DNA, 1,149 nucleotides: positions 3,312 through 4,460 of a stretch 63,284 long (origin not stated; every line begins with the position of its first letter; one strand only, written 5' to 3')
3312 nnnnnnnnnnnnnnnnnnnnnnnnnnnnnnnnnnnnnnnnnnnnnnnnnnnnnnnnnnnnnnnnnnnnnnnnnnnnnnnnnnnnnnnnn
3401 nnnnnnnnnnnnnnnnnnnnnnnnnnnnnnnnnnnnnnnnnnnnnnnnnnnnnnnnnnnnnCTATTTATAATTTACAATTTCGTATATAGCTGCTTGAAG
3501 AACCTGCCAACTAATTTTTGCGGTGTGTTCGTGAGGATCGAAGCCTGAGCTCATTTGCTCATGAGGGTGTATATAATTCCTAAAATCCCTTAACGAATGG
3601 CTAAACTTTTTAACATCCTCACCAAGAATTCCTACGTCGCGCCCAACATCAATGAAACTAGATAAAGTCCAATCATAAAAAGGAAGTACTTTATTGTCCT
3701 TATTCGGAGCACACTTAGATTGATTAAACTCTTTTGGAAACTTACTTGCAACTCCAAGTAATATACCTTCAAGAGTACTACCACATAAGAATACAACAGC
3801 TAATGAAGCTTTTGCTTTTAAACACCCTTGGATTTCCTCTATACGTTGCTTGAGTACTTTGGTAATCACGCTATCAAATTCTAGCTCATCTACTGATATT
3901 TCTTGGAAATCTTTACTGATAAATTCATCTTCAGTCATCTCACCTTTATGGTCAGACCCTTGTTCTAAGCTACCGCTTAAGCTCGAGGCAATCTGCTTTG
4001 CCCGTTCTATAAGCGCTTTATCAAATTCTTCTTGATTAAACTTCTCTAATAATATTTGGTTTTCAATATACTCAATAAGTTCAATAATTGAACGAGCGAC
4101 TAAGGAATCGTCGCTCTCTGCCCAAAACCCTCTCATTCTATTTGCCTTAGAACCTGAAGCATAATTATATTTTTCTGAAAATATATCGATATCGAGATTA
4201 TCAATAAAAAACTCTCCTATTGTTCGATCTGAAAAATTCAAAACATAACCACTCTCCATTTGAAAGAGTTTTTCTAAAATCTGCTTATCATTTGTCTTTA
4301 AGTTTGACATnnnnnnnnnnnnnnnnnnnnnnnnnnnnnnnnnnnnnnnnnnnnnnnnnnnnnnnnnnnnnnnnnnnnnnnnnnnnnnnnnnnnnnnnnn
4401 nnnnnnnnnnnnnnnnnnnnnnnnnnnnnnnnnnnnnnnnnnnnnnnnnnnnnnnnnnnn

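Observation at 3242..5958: Three-gene operon: OLD-family ATPase/TOPRIM nuclease + AbiJ-like HEPN protein + zinc-ribbon micro-protein (candidate anti-phage defence system)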

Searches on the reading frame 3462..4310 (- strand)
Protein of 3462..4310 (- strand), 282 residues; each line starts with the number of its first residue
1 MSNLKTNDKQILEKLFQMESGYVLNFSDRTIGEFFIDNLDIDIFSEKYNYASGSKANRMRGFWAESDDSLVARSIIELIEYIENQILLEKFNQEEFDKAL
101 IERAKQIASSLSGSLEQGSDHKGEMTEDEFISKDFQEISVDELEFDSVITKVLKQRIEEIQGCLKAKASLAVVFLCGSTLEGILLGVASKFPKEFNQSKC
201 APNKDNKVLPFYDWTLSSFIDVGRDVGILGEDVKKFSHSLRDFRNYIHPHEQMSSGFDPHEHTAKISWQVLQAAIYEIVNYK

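Call 3: search_protein_families(library=padloc, proteins=[window:3462-4310:-], max_evalue=0.01)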
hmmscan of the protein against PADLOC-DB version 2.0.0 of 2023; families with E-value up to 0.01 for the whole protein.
window:3462-4310:- (282 aa): 0 families

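Call 4: search_protein_families(library=pfam, proteins=[window:3462-4310:-], max_evalue=0.01)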
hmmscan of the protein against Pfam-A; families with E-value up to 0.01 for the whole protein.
window:3462-4310:- (282 aa): 0 families

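Call 5: search_protein_families(library=ncbifam, proteins=[window:3462-4310:-], max_evalue=0.01)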
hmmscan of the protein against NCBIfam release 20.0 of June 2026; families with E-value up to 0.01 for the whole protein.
window:3462-4310:- (282 aa): 1 family
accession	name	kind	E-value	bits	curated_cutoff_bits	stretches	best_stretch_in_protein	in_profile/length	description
NF033459.1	DksA_like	equivalog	0.0027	18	105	1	94-165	4-71/113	RNA polymerase-binding protein DksA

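Call 8: search_protein_families(library=pfam, proteins=[window:3462-4310:-], max_evalue=10)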
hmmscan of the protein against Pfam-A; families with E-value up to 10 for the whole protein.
window:3462-4310:- (282 aa): 2 families
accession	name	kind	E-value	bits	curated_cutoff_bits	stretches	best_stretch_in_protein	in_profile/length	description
PF13643.11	DUF4145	-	0.03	14.8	23.1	1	159-249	2-71/88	Domain of unknown function (DUF4145)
PF21662.3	WipA_N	-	0.096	13.6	27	1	76-121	38-83/105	WipA, alpha-helical hairpin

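Call 9: search_protein_families(library=phrogs, proteins=[window:3462-4310:-], max_evalue=1)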
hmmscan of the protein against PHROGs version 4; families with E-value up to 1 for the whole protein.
window:3462-4310:- (282 aa): 2 families
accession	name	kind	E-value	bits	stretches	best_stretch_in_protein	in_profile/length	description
phrog_37087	-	unknown function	0.34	12.1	0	65-106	68-103/113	-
phrog_15832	-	unknown function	0.51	11.6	1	75-114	61-99/124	-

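Call 10: find_homologous_proteins(query=window:3462-4310:-, max_evalue=0.001)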
Query window:3462-4310:- (282 aa): 3298 proteins with E <= 0.001 among 4453 candidates; the best 120 are listed.
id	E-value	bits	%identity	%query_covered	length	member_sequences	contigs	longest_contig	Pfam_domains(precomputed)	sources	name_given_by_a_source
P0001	5.5e-182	621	100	100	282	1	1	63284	-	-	-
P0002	1.2e-120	420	66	100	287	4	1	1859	-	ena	-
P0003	1.4e-116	407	65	99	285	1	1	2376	-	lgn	-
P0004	1.7e-115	403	68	94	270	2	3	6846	-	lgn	-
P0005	6.9e-114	398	62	100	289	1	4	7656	-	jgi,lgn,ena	-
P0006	1.0e-113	397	66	99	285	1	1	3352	-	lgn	-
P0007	1.1e-113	397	65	100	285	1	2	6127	-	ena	-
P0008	3.6e-113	396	65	99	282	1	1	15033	-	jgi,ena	-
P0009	5.9e-113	395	63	100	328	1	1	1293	-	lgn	-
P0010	1.3e-112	394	63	99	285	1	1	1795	-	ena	-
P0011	4.9e-111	389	63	100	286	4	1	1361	-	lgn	-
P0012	7.9e-111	388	64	99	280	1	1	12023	-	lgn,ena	-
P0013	4.0e-110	386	62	100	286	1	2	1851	-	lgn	-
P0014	4.4e-110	386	61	100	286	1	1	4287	-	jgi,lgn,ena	-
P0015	6.3e-110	385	60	100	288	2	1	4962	-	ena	-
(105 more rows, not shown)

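Call 13: find_related_loci(query=A1, collection=genome_contigs, flank=6000)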
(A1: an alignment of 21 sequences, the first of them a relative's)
Query A1 (282 aa) in genome_contigs; peptide patterns used: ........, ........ (x = any residue, [..] = any of these).
599 stretches matched a pattern (row limit reached: there are more); 578 encode a relative of the query (tblastn E <= 1e-3); the best 80 are kept; 80 distinct loci.
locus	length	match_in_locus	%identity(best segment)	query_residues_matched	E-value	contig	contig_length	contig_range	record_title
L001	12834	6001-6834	61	1-278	3e-113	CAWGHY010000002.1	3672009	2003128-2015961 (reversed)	MAG: Terriglobia bacterium isolate MFD09671.bin.1.22 genome assembly, contig: contig_11288, whole genome shotgun sequenc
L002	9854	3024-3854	60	1-278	2e-112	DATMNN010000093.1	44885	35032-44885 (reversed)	MAG TPA_asm: Terriglobales bacterium isolate SMAG_U12851 k141_1715899, whole genome shotgun sequence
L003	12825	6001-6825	59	1-278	6e-112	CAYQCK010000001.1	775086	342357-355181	MAG TPA_asm: uncultured Gammaproteobacteria bacterium isolate binchicken_co20_219 genome assembly, contig: NODE_3_length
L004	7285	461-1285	62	1-278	1e-112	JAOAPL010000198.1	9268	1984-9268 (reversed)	MAG: Acidobacteriaceae bacterium isolate RYN_13 scaffold_1004261, whole genome shotgun sequence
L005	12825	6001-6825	60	1-277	5e-110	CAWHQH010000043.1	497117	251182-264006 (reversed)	MAG: Terriglobia bacterium isolate MFD08416.bin.2.48 genome assembly, contig: contig_7866, whole genome shotgun sequence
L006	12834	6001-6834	59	1-278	1e-109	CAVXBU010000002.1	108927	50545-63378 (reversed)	MAG: uncultured Acidobacteriaceae bacterium isolate MFD03399.bin.2.64 genome assembly, contig: contig_11780, whole genom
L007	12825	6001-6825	58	1-278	4e-109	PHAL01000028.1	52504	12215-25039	MAG: Elusimicrobia bacterium HGW-Elusimicrobia-3 08E140C01_scaffold_871, whole genome shotgun sequence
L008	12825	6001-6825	59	1-278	1e-108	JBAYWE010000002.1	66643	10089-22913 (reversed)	MAG: Candidatus Paceibacterota bacterium isolate SO_2016_LW3_76 scaffold00612_LW162_2016, whole genome shotgun sequence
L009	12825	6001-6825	57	1-278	4e-106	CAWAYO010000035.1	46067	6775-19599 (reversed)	MAG: uncultured Acidobacteriaceae bacterium isolate MFD04463.bin.2.192 genome assembly, contig: contig_45129, whole geno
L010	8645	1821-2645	58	1-278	3e-102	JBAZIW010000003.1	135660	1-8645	MAG: Candidatus Paceibacterota bacterium isolate SO_2017_LW4_104 scaffold_400_c1_LW137-91_2017, whole genome shotgun seq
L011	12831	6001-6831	56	1-280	2e-101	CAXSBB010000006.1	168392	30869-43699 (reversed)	MAG: uncultured Acidobacteriaceae bacterium isolate private_X3_metawrap_bin.2 genome assembly, contig: private_X3_metawr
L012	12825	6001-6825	55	1-278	2e-98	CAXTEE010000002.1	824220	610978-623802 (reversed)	MAG TPA_asm: uncultured Acidobacteriaceae bacterium isolate private_T1916_metawrap_bin.2 genome assembly, contig: privat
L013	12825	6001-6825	51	1-279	8e-94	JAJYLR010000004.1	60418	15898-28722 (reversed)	MAG: bacterium isolate DBS2-1.bin86 NODE_808_length_60418_cov_22.411471, whole genome shotgun sequence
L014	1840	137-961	53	1-278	4e-98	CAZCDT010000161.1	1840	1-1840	MAG TPA_asm: uncultured Bacteriovoracaceae bacterium isolate binchicken_co117_66 genome assembly, contig: NODE_105439_le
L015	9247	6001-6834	49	1-281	2e-88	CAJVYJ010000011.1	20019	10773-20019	MAG TPA_asm: uncultured actinobacterium isolate DRR093004_bin.3_MetaBAT_v2.12.1_MAG genome assembly, contig: NODE_1579_l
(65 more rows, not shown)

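Call 18: find_encoding_contigs(protein=P0008, flank=6000, max_places=3)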
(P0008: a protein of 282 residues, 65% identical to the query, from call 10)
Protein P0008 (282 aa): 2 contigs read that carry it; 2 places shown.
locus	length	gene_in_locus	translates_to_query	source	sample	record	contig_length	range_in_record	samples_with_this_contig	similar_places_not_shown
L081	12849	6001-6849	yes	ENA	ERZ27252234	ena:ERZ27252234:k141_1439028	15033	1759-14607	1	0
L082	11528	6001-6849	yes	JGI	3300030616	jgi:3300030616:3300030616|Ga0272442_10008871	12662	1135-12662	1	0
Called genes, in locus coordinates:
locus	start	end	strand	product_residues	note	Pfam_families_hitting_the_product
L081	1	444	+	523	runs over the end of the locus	PF12161:HsdM_N, PF02384:N6_Mtase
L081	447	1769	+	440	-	PF01420:Methylase_S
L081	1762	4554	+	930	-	PF02811:PHP (faint), PF02463:SMC_N (faint), PF13476:AAA_23, PF13304:AAA_21 (weak)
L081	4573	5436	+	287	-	PF18144:SMODS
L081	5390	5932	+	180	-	-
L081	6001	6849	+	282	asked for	-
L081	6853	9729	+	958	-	PF04313:HSDR_N, PF04851:ResIII, PF18766:SWI2_SNF2, PF22679:T1R_D3-like, PF11867:T1RH-like_C (weak)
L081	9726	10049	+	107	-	PF01863:YgjP-like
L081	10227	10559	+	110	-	-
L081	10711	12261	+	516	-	-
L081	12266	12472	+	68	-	-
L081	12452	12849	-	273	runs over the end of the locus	?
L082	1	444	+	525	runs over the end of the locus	?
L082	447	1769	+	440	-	PF01420:Methylase_S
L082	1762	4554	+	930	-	PF02811:PHP (faint), PF02463:SMC_N (faint), PF13476:AAA_23, PF13304:AAA_21 (weak)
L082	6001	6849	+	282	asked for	-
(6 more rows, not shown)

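Call 19: find_encoding_contigs(protein=P0005, flank=6000, max_places=4)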
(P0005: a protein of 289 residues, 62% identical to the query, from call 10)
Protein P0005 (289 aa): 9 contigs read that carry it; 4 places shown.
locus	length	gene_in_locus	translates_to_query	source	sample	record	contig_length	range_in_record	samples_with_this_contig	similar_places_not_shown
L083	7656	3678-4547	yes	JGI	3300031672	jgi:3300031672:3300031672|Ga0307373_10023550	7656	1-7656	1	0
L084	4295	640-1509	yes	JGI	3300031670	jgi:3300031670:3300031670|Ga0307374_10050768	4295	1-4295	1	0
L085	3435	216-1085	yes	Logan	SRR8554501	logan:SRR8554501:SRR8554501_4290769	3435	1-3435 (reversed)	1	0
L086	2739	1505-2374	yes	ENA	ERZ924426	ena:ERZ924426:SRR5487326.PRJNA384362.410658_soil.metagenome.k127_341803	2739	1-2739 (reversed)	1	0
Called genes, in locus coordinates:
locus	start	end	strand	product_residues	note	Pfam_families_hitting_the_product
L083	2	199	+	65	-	?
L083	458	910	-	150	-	PF01243:PNPOx_N, PF12900:Pyridox_ox_2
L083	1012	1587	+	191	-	-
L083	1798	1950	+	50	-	-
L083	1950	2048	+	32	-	-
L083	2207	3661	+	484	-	PF12161:HsdM_N, PF02384:N6_Mtase, PF07669:Eco57I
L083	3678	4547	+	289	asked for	-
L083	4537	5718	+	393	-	PF01420:Methylase_S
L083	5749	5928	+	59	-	-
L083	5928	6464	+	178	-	-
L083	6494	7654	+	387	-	?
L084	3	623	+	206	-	?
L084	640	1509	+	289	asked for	-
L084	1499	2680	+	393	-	PF01420:Methylase_S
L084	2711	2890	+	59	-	-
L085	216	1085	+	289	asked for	-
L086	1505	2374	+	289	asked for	-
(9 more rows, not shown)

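Call 22: predict_structure(alignment_id=A1)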
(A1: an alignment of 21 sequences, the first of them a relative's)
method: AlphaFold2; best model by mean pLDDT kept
length: 282 residues; sequences in the alignment: 21
mean_pLDDT: 82.1   pTM: 0.56
mean pLDDT of the five models: 82.1, 79.6, 79.0, 78.8, 73.9
residues with pLDDT >= 90: 90; 70-90: 151; 50-70: 31; < 50: 10
segments of 3 or more residues with pLDDT < 50: 115-123
pLDDT, mean of each block of 10 residues (from residue 1): 79 73 64 83 88 82 88 87 72 79 87 49 62 73 90 94 91 92 94 94 92 92 92 83 68 73 89 91 74
secondary structure, 60 per line:
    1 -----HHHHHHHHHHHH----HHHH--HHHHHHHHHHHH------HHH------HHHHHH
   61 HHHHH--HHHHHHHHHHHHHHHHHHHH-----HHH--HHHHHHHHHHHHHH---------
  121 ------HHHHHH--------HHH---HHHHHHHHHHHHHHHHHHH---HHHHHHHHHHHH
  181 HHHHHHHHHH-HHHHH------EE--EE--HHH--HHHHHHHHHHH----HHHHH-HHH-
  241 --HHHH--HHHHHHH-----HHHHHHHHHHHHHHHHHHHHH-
elements in order: H6-17 H22-25 H28-39 H55-65 H68-87 H98-111 H127-132 H147-165 H169-190 H192-196 H216-226 H231-235 H243-246 H249-255 H261-281

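Call 24: search_solved_structures(query=A1, max_evalue=10, show_alignments=2)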
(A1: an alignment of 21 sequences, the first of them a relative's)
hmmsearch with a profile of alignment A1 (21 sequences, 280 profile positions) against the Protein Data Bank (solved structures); distinct sequences matched with E-value up to 10: 4.
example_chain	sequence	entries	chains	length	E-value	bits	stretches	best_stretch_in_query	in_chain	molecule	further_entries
9r3e_B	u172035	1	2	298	0.28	13.7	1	206-261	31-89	Protein FAM118B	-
9r0p_B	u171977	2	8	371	0.43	13.1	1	206-261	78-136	Protein FAM118B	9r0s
4pu6_B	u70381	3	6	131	1.6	11.3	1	131-188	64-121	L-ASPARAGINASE BETA SUBUNIT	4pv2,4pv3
8t8k_A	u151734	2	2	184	5.6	9.5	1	100-160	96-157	DUF507 family protein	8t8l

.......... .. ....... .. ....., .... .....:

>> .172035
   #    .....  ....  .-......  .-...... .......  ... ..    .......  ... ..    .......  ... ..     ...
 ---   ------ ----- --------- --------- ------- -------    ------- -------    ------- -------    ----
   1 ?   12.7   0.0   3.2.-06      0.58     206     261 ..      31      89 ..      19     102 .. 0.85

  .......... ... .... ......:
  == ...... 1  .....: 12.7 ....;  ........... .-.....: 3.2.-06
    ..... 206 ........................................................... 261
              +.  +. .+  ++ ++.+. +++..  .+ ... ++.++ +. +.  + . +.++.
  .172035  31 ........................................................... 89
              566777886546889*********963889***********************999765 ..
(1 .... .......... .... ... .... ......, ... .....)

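Call 26: fold_search(model_id=the predicted structure, library=pdb)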
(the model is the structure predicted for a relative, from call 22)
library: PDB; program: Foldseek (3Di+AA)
matches with E <= 10: 64; with E <= 0.001: 0
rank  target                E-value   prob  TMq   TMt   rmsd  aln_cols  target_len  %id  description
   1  5jg4_A                1.2e+00  0.08  0.17  0.14  18.3       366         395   11  Structure of the effector protein LpiR1 (Lpg0634) from Legionella pneumophila (released 2016-05-04)
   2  6epl_S                1.4e+00  0.05  0.16  0.12  19.8       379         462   11  Ras guanine exchange factor SOS1 (Rem-cdc25) in complex with KRAS(G12C) (released 2019-02-06)
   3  9isg_A                1.4e+00  0.04  0.12  0.08  19.2       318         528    9  Structure of rat TRPV1 in complex with PSFL426-S5 (released 2025-07-23)
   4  5es2_A                1.6e+00  0.06  0.18  0.15  18.9       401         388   10  The crystal structure of a functionally uncharacterized protein LPG0634 from Legionella pneumophila subsp. pneumophila (released 2015-12-16)
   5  9b3u_A                1.6e+00  0.06  0.15  0.09  21.2       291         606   11  Rat TRPV2 WT bound to probenecid (released 2025-02-26)
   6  9b3u_B                1.6e+00  0.06  0.15  0.08  21.2       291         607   11  Rat TRPV2 WT bound to probenecid (released 2025-02-26)
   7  3o10_A                2.3e+00  0.41  0.28  0.49   5.9       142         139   13  Crystal structure of the HEPN domain from human sacsin (released 2011-03-30)
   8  5wfq_N                2.3e+00  0.03  0.14  0.10  20.1       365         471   10  Ligand-bound Ras:SOS:Ras complex (released 2018-05-23)
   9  4uru_S                2.5e+00  0.03  0.15  0.11  19.4       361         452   10  The crystal structure of H-Ras and SOS in complex with ligands (released 2015-03-04)
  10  4urx_S                2.5e+00  0.03  0.14  0.10  19.9       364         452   10  The crystal structure of H-Ras and SOS in complex with ligands (released 2015-03-04)
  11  7vpq_A                2.6e+00  0.02  0.11  0.05  21.1       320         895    8  Structures of a deltacoronavirus spike protein bound to porcine and human receptors indicate the risk of virus adaptat (released 2022-03-16)
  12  5uf7                  2.7e+00  0.04  0.17  0.11  20.2       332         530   14  CRYSTAL STRUCTURE OF MUNC13-1 MUN DOMAIN (released 2017-02-15)
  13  6w2v_B                2.8e+00  0.07  0.17  0.20  15.8       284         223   11  Junction 23, DHR14-DHR18 (released 2020-04-15)
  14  1o3u                  3.2e+00  0.54  0.28  0.59   6.1       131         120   10  Crystal structure of an hepn domain protein (tm0613) from thermotoga maritima at 1.75 A resolution (released 2003-04-22)
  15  4us1_S                3.2e+00  0.03  0.17  0.12  19.2       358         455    9  The crystal structure of H-Ras and SOS in complex with ligands (released 2015-03-04)
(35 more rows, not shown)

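Call 38: search_protein_families(library=pfam, alignment_id=A1, max_evalue=0.1)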
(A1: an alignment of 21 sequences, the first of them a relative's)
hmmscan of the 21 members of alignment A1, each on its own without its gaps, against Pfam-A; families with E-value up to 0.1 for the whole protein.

A. member 1, P0001 (282 aa): 2 families
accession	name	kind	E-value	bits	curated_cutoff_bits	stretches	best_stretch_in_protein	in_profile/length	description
PF13643.11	DUF4145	-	0.03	14.8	23.1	0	159-249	2-71/88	Domain of unknown function (DUF4145)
PF21662.3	WipA_N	-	0.096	13.6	27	0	76-121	38-83/105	WipA, alpha-helical hairpin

B. families by the number of members that match (of 21 scanned): 4 families
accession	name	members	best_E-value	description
PF13643.11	DUF4145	21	0.00011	Domain of unknown function (DUF4145)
PF07253.16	Gypsy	1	0.082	Gypsy protein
PF22000.2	DUF6929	1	0.088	Family of unknown function (DUF6929)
PF21662.3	WipA_N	1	0.096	WipA, alpha-helical hairpin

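Call 49: find_encoding_contigs(protein=P0004, flank=5000, max_places=3)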
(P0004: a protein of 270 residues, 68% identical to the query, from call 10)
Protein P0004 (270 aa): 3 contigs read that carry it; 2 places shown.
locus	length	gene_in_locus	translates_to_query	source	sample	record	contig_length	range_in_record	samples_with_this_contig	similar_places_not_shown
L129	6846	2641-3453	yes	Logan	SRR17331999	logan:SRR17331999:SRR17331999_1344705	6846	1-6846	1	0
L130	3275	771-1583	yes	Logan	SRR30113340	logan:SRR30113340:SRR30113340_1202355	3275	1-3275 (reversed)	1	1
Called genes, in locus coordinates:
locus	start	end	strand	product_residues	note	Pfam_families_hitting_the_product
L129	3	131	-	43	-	?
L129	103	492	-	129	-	-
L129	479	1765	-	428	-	PF01555:N6_N4_Mtase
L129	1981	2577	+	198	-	PF10544:T5orf172, PF13455:MUG113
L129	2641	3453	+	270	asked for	-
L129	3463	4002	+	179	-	-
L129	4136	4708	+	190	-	-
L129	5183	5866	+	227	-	PF00005:ABC_tran, PF02463:SMC_N (faint), PF13304:AAA_21 (faint)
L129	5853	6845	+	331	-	?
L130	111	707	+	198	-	PF10544:T5orf172, PF13455:MUG113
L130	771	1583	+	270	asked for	-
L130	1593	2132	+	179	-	-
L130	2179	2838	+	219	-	-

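Call 50: find_encoding_contigs(protein=P0007, flank=5000, max_places=2)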
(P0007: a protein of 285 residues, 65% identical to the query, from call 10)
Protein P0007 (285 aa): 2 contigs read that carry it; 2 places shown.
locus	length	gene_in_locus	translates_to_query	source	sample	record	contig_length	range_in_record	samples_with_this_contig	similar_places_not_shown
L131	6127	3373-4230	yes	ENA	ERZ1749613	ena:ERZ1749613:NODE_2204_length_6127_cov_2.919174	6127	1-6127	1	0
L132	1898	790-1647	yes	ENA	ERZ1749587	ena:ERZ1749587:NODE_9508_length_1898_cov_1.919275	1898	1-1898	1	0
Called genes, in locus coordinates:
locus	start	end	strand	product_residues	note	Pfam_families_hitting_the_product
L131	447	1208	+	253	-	-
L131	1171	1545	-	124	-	-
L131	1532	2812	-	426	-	PF01555:N6_N4_Mtase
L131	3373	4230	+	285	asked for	-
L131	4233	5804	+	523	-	PF13245:AAA_19, PF13604:AAA_30 (weak), PF00580:UvrD-helicase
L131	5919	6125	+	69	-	?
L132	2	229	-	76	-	?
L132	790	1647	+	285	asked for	-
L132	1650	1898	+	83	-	?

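Call 64: search_protein_families(library=pfam, proteins=[L131:4233-5804:+, L129:1981-2577:+], max_evalue=0.001)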
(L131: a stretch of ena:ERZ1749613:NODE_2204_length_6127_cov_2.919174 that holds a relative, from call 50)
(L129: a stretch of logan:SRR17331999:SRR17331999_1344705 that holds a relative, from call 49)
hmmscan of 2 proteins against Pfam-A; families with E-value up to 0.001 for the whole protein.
L131:4233-5804:+ (523 aa): 5 families
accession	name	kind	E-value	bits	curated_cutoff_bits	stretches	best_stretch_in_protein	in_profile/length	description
PF00580.27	UvrD-helicase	-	4e-23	82.9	23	2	126-211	174-264/271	UvrD/REP helicase N-terminal domain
PF13245.12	AAA_19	-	1.7e-17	64.3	25.1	1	23-202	9-133/134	AAA domain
PF13604.12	AAA_30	-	2.9e-07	30.8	27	1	15-197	8-127/191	AAA domain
PF01443.25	Viral_helicase1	-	0.0002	21.7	21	0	145-243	41-149/228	Viral superfamily 1 RNA helicase core domain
PF13361.12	UvrD_C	-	0.0007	19.5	25.6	0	451-502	266-316/350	UvrD-like helicase C-terminal domain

L129:1981-2577:+ (198 aa): 2 families
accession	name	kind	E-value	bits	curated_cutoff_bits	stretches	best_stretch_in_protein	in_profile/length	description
PF10544.15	T5orf172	-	3.9e-17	63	20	1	4-87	2-98/101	T5orf172 domain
PF13455.12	MUG113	-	2.9e-16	60.2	22.3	1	17-87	1-71/73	Meiotically up-regulated gene 113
